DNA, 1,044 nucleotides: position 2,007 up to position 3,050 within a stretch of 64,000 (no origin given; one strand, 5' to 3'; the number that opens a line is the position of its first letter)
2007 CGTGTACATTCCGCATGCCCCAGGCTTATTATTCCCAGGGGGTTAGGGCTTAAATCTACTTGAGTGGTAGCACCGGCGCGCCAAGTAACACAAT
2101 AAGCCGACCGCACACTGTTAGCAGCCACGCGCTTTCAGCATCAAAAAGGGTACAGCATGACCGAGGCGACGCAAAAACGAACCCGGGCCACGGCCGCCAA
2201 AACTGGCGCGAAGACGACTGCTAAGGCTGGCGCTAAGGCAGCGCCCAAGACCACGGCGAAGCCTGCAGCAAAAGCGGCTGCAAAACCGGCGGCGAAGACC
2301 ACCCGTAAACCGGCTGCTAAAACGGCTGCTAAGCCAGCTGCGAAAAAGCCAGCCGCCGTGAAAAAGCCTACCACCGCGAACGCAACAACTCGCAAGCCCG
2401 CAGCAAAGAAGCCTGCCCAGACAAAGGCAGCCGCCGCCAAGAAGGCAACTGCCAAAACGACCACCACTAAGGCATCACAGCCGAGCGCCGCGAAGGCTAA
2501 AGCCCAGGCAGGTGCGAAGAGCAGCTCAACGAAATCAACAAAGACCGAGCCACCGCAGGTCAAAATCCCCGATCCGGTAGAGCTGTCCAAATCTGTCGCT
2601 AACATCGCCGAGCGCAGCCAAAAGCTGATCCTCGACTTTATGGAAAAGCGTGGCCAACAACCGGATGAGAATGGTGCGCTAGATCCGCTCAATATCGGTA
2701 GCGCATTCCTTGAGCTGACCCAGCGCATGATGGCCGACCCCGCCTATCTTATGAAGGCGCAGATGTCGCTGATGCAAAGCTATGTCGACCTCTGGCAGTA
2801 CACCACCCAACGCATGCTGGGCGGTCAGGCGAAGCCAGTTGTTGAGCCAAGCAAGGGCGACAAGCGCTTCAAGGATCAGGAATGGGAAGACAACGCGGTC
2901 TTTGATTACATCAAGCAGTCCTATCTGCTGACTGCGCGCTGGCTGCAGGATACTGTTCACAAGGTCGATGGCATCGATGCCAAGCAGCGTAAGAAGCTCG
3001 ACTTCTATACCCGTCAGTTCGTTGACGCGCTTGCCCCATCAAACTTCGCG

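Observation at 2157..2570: PHA synthase fused to a histone-H1-like Lys/Ala/Pro repeat tail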

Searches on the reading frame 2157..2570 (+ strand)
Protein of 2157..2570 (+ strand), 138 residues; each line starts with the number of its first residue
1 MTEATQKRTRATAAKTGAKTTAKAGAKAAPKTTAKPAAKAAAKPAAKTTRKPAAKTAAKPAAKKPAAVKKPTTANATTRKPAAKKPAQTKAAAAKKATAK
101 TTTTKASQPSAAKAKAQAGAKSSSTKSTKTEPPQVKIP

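Call 3: search_protein_families(library=pfam, proteins=[window:2157-2570:+], max_evalue=1)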
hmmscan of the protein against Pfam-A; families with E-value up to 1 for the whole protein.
window:2157-2570:+ (138 aa): 0 families

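Call 4: search_protein_families(library=ncbifam, proteins=[window:2157-2570:+], max_evalue=1)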
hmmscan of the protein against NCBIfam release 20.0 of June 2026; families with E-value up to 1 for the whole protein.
window:2157-2570:+ (138 aa): 0 families

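Call 11: find_homologous_proteins(query=window:2157-2570:+, max_evalue=0.001)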
Query window:2157-2570:+: 8000 candidates shared short words with the query, none scored E <= 0.001.

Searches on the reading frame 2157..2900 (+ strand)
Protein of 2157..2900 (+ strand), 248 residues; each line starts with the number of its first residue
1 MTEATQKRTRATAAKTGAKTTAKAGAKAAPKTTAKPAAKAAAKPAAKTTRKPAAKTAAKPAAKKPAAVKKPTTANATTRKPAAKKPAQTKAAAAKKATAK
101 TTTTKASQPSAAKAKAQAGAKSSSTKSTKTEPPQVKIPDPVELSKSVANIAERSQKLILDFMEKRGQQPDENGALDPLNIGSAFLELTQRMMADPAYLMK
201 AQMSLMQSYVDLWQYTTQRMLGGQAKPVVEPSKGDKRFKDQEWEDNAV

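Call 56: find_related_loci(query=window:2157-2900:+, collection=metagenome_contigs, flank=3000)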
Query window:2157-2900:+ (248 aa) in metagenome_contigs; peptide patterns used: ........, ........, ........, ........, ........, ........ (x = any residue, [..] = any of these).
600 stretches matched a pattern, but none encodes a relative of the query by tblastn (E <= 1e-3).
